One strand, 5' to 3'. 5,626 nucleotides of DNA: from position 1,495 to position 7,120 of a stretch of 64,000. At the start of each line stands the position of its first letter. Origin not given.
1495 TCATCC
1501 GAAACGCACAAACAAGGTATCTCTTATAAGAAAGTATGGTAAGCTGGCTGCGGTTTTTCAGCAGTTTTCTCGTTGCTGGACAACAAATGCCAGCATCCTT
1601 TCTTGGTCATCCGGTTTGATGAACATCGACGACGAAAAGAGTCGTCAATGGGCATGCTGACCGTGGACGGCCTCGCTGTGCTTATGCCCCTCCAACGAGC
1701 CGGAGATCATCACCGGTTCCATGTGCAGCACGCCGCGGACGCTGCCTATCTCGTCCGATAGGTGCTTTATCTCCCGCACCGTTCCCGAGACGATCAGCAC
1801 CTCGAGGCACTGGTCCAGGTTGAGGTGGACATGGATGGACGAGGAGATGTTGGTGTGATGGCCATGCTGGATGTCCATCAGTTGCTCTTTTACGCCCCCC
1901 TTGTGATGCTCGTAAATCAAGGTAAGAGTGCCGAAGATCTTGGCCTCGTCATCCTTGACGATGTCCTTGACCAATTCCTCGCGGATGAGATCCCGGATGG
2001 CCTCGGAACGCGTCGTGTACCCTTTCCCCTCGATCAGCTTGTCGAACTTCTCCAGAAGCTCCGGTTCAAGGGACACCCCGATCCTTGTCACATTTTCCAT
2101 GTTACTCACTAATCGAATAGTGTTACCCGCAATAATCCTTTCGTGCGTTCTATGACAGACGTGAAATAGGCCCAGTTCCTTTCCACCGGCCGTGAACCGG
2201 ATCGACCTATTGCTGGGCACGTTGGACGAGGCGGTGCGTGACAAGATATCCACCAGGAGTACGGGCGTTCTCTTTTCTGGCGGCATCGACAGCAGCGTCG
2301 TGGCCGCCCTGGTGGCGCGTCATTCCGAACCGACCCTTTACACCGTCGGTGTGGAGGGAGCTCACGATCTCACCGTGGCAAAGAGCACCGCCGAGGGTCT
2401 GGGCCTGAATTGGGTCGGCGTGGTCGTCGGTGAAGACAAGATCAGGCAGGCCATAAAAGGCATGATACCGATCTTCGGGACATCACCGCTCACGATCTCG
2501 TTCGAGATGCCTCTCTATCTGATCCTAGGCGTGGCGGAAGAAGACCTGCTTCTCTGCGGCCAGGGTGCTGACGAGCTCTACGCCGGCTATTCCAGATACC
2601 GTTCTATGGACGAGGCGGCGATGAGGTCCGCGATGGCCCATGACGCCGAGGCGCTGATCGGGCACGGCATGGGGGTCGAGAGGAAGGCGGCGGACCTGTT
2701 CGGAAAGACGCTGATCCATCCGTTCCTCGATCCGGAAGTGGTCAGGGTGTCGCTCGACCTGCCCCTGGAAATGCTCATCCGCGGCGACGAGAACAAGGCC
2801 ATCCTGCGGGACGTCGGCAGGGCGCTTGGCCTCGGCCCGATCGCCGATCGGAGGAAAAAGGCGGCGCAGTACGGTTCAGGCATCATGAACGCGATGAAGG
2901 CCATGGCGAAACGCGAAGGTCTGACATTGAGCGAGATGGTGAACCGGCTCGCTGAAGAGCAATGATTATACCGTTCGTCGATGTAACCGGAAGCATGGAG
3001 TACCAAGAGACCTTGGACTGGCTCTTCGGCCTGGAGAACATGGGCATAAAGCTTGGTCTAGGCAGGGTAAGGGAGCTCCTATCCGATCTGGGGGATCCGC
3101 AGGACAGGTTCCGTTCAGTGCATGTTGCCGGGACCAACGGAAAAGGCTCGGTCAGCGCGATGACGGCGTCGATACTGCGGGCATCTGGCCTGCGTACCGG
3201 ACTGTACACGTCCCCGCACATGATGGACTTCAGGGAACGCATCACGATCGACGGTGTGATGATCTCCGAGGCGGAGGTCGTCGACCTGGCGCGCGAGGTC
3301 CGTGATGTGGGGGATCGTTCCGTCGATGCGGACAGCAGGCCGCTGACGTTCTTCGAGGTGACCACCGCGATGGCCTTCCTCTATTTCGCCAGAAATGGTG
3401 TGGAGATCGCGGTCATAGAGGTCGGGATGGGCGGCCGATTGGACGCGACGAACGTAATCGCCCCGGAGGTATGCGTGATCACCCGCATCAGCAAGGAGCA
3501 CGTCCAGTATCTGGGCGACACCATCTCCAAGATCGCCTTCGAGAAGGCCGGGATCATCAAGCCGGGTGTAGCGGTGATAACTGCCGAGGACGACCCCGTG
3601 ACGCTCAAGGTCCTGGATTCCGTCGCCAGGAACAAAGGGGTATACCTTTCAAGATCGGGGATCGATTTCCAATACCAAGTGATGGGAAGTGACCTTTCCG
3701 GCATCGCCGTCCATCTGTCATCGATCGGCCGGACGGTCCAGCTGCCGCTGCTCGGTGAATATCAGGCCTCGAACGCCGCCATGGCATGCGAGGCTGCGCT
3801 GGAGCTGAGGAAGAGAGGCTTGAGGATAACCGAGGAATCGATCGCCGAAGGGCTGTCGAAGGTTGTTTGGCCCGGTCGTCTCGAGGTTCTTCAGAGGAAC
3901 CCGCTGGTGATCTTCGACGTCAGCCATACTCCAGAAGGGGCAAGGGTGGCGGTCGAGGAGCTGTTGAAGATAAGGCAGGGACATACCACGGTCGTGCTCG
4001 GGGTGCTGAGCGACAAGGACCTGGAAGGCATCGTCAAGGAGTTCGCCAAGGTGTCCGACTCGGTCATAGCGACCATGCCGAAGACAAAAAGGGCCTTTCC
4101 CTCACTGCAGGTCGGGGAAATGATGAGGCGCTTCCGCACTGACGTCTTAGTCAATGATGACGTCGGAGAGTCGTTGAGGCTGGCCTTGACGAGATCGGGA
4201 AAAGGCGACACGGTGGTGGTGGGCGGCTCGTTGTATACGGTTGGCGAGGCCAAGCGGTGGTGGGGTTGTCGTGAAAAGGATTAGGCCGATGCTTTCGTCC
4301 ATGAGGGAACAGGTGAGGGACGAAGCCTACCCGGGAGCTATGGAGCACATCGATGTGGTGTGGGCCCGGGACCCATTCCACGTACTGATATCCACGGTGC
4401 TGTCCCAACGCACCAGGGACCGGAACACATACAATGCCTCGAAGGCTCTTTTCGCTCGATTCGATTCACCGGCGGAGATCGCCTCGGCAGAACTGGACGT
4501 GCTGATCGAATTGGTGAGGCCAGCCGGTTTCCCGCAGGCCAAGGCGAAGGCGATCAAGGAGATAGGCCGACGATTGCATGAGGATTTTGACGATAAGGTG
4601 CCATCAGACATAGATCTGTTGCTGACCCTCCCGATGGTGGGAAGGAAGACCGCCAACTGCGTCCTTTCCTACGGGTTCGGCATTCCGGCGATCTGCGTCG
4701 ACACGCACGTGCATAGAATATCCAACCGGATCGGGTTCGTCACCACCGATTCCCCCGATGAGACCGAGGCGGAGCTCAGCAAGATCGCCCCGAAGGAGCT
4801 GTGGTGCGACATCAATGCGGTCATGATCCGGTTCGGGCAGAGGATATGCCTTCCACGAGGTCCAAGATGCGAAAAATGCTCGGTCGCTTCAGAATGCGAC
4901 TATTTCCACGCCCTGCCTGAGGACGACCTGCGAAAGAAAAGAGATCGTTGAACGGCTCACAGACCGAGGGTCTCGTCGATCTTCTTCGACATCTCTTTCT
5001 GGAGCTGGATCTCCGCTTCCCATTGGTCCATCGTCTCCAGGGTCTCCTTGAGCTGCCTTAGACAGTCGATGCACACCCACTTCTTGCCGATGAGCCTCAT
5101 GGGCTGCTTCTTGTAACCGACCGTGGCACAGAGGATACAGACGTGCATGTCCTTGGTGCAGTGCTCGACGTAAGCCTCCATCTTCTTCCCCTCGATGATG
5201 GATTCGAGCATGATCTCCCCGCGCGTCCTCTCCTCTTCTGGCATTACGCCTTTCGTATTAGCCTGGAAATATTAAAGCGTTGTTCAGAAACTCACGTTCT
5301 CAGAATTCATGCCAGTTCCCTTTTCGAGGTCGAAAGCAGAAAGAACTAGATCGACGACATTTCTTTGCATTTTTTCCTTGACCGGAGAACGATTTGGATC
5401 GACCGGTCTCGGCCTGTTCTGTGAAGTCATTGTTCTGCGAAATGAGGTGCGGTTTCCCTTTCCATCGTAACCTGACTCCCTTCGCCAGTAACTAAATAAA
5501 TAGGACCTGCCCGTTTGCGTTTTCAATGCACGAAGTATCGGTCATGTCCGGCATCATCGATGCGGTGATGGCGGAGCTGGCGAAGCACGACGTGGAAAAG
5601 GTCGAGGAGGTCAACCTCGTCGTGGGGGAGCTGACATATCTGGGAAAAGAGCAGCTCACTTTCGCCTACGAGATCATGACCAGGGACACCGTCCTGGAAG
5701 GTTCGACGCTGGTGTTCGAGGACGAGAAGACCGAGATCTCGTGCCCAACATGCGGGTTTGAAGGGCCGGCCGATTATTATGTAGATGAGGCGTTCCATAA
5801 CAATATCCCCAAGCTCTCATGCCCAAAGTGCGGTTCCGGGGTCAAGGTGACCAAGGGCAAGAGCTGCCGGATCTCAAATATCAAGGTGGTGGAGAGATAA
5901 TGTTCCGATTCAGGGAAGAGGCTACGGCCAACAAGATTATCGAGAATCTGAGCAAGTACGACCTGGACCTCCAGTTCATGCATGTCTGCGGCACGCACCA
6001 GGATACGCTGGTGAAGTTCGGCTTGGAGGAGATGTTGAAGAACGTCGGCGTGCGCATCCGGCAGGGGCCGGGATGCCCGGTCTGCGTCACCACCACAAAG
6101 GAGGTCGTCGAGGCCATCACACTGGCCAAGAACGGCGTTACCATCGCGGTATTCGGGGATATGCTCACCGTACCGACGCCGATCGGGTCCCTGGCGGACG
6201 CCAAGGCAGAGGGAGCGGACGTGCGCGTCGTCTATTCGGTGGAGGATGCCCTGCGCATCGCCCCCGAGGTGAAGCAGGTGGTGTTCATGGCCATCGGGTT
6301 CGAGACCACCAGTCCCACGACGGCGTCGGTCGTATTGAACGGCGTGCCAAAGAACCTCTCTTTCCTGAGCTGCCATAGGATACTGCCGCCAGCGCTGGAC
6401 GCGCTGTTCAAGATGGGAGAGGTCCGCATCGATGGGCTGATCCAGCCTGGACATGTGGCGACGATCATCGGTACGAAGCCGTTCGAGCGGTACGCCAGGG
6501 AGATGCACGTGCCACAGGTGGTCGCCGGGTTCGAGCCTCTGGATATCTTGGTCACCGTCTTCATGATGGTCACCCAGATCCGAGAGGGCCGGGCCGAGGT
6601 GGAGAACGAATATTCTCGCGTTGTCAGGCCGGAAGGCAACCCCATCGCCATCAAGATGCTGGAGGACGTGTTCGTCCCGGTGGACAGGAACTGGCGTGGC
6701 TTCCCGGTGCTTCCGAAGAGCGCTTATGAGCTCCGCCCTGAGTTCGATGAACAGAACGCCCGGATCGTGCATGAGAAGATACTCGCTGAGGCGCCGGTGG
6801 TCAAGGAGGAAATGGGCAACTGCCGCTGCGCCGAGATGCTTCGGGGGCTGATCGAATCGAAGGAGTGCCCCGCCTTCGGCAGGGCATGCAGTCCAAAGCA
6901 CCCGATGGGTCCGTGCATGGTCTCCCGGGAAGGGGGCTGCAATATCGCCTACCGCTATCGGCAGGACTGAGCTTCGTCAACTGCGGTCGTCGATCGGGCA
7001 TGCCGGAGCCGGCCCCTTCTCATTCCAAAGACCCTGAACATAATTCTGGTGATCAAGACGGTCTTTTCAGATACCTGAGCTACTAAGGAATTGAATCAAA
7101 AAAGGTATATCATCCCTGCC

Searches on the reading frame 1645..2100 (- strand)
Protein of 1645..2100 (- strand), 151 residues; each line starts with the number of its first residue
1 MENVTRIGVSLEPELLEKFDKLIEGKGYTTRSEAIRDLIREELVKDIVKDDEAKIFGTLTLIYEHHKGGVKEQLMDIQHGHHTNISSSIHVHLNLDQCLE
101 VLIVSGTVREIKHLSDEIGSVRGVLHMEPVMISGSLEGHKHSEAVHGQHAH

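Call 3: search_protein_families(library=pfam, proteins=[window:1645-2100:-], max_evalue=0.1)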
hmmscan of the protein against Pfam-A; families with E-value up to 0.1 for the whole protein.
window:1645-2100:- (151 aa): 4 families
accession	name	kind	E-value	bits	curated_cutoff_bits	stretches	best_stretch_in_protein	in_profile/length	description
PF08753.17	NikR_C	-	2.2e-26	92.3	22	1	57-131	2-76/77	NikR C terminal nickel binding domain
PF01402.27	RHH_1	-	1e-09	38.4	20.5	1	6-44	1-38/39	Ribbon-helix-helix protein, copG family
PF19514.5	MobC_2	-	0.069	13.3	27.5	1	3-55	20-72/140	MobC-like protein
PF06931.17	Adeno_E4_ORF3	-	0.094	13.5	27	0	41-80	67-106/113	Mastadenovirus E4 ORF3 protein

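Call 4: search_protein_families(library=ncbifam, proteins=[window:1645-2100:-], max_evalue=0.1)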
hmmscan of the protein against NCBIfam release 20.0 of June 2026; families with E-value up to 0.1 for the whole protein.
window:1645-2100:- (151 aa): 8 families
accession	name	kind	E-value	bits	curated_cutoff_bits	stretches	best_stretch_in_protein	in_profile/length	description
NF003381.0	PRK04460.1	equivalog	1.1e-46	158.4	105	1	1-132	1-132/139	nickel-responsive transcriptional regulator NikR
NF002169.0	PRK01002.1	subfamily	1.3e-37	128.8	111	1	2-128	2-129/141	nickel responsive regulator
NF002815.0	PRK02967.1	equivalog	1.6e-36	125.4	83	1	5-133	2-131/139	nickel-responsive transcriptional regulator NikR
NF001884.0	PRK00630.1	subfamily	2.7e-35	121.6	119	1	2-125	8-134/148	nickel responsive regulator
TIGR02793.1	nikR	equivalog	3.7e-33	114.5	175.45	1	6-128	2-124/129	nickel-responsive transcriptional regulator NikR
NF053762.1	aCcr1_fam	equivalog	0.0017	18.2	60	1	11-40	7-35/38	aCcr1 family cell cycle regulator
NF058555.1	TransRegCdrSHalo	equivalog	0.0058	16.6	100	1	14-45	11-42/61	transcriptional regulator CdrS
NF010045.0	PRK13518.1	equivalog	0.066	12.1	395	1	67-109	114-156/360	glutamate--cysteine ligase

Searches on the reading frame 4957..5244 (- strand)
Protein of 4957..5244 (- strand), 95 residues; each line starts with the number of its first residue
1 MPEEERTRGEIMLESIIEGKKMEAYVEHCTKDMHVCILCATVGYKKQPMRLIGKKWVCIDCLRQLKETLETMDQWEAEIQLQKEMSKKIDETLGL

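Call 3: search_protein_families(library=pfam, proteins=[window:4957-5244:-], max_evalue=0.1)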
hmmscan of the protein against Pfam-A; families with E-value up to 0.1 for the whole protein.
window:4957-5244:- (95 aa): 1 family
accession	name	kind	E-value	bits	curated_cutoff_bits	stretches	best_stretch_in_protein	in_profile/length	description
PF05715.19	zf-piccolo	-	0.008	16.9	30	1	26-64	21-57/60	Piccolo Zn-finger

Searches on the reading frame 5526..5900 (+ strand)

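Call 3: search_protein_families(library=pfam, proteins=[window:5526-5900:+], max_evalue=0.1)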
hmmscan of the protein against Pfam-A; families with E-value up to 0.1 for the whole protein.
window:5526-5900:+ (124 aa): 18 families
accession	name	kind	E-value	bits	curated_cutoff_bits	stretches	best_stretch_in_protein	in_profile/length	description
PF01155.25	HypA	-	4.9e-27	94.6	28.9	1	1-121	1-112/112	Hydrogenase/urease nickel incorporation, metallochaperone, hypA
PF07754.17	HVO_2753_ZBP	-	0.0028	17.9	33.2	0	96-115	16-34/46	Small zinc finger protein HVO_2753-like, Zn-binding pocket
PF23454.1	Zn_ribbon_Brz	-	0.0034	18.4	27.9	0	95-109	4-18/58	Transcriptional regulator Brz zinc beta ribbon domain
PF09723.15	Zn_ribbon_8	-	0.0039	17.6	34.4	0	94-105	24-36/41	Zinc ribbon domain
PF23451.1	Zn_ribbon_PaaD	-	0.006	16.6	27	0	95-105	13-23/53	PaaD zinc beta ribbon domain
PF08271.17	Zn_Ribbon_TF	-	0.011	15.7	29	0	60-77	8-26/43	TFIIB zinc-binding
PF22747.2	Zn_ribbon_DUF2089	-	0.019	15.5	27.6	0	96-106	12-22/32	DUF2089 zinc ribbon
PF14353.12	CpXC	-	0.022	15.2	25.4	0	46-84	13-51/121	CpXC protein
PF23548.1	Zn_ribbon_FGT1_2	-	0.023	14.7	27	0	95-109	19-33/35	FORGETTER1 second zinc ribbon domain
PF25169.1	DUF7830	-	0.045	14.1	27.5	0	88-113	26-51/72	Domain of unknown function (DUF7830)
PF14369.11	Zn_ribbon_19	-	0.05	14.2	30.8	0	98-105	23-30/35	zinc-ribbon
PF19134.6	DUF5817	-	0.05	14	31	0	63-77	14-28/57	Domain of unknown function (DUF5817)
PF21276.3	ZNF512_C2HC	-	0.057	13.6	27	0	67-77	10-20/38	Zinc finger protein 512, C2HC zinc finger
PF21344.3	Zn_ribbon_LysW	-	0.057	13.5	27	0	98-108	2-12/46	Alpha-aminoadipate carrier protein LysW-like, globular domain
PF10825.13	DUF2752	-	0.063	13.8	27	0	69-78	7-16/49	Protein of unknown function (DUF2752)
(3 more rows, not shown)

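Call 4: search_protein_families(library=ncbifam, proteins=[window:5526-5900:+], max_evalue=0.1)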
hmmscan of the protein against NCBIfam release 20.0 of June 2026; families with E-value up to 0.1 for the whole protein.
window:5526-5900:+ (124 aa): 15 families
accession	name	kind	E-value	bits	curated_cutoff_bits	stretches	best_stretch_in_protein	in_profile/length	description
TIGR00100.1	hypA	equivalog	3.8e-27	94.6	88.1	1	1-121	1-113/116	hydrogenase maturation nickel metallochaperone HypA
NF001976.0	PRK00762.1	equivalog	6.8e-26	90.5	146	1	1-121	1-118/124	hydrogenase maturation nickel metallochaperone HypA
NF003008.0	PRK03824.1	equivalog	6.5e-17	61.7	125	1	1-121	1-133/135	hydrogenase nickel incorporation protein HypA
NF001839.0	PRK00564.1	equivalog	3.9e-11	43.2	112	1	1-119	1-112/117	hydrogenase/urease nickel incorporation protein HypA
NF002979.0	PRK03681.1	subfamily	1.1e-09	38.5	121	1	1-77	1-77/116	hydrogenase/urease nickel incorporation protein HypA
NF009046.0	PRK12380.1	subfamily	9.3e-09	35.7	113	1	1-121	1-112/113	hydrogenase/urease nickel incorporation protein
NF011481.0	PRK14890.1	equivalog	8.9e-05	22.4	61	1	71-81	51-61/61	putative Zn-ribbon RNA-binding protein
NF041909.1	HVO_2753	equivalog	0.0036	17.2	80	0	71-81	49-59/59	HVO_2753 family zinc finger protein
NF038384.1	zinc_YnfU_fam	subfamily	0.0036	16.8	36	0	64-77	10-23/52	YnfU family zinc-binding protein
NF049953.1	ribbon_DG_selen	exception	0.0055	16.6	130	0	54-79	131-156/172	zinc ribbon-containing (seleno)protein DG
NF047912.1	ECs_2282_CxxC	subfamily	0.0062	16.4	37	1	70-109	2-38/60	ECs_2282 family putative zinc-binding protein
NF041795.1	Brz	equivalog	0.0075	16.6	100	0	94-111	3-20/60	transcriptional regulator Brz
NF001638.0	PRK00418.1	equivalog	0.048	13.5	83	0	66-77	3-14/65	DNA gyrase inhibitor YacG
NF001669.0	PRK00432.1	equivalog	0.09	12.8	54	0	83-106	13-35/58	30S ribosomal protein S27ae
TIGR04165.1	methano_modCys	hypoth_equivalog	0.093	13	60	0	98-110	9-21/50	TIGR04165 family Cys-rich peptide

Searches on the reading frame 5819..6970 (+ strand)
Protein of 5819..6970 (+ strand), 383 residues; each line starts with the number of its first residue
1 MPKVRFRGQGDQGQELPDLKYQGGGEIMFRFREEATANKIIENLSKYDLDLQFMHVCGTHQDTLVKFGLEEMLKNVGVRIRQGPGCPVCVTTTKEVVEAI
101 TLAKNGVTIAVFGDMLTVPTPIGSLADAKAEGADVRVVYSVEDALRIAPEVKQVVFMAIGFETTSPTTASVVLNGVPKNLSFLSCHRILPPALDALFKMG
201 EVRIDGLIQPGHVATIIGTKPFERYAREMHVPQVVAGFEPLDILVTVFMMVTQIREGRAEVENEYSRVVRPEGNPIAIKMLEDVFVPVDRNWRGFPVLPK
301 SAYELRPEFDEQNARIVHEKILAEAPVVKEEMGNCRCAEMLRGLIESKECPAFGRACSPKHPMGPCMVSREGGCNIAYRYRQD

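Call 3: search_protein_families(library=pfam, proteins=[window:5819-6970:+], max_evalue=0.1)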
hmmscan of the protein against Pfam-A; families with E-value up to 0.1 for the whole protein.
window:5819-6970:+ (383 aa): 1 family
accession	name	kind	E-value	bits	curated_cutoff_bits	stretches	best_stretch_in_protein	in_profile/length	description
PF01924.21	HypD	-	2.8e-126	421.8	25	1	39-381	8-351/351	Hydrogenase formation hypA family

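Call 4: search_protein_families(library=ncbifam, proteins=[window:5819-6970:+], max_evalue=0.1)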
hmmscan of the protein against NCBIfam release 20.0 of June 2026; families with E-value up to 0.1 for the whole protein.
window:5819-6970:+ (383 aa): 1 family
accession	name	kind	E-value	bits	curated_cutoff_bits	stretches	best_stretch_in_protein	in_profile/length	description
TIGR00075.1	hypD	equivalog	8.2e-126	419.8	192.8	1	37-382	20-368/372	hydrogenase formation protein HypD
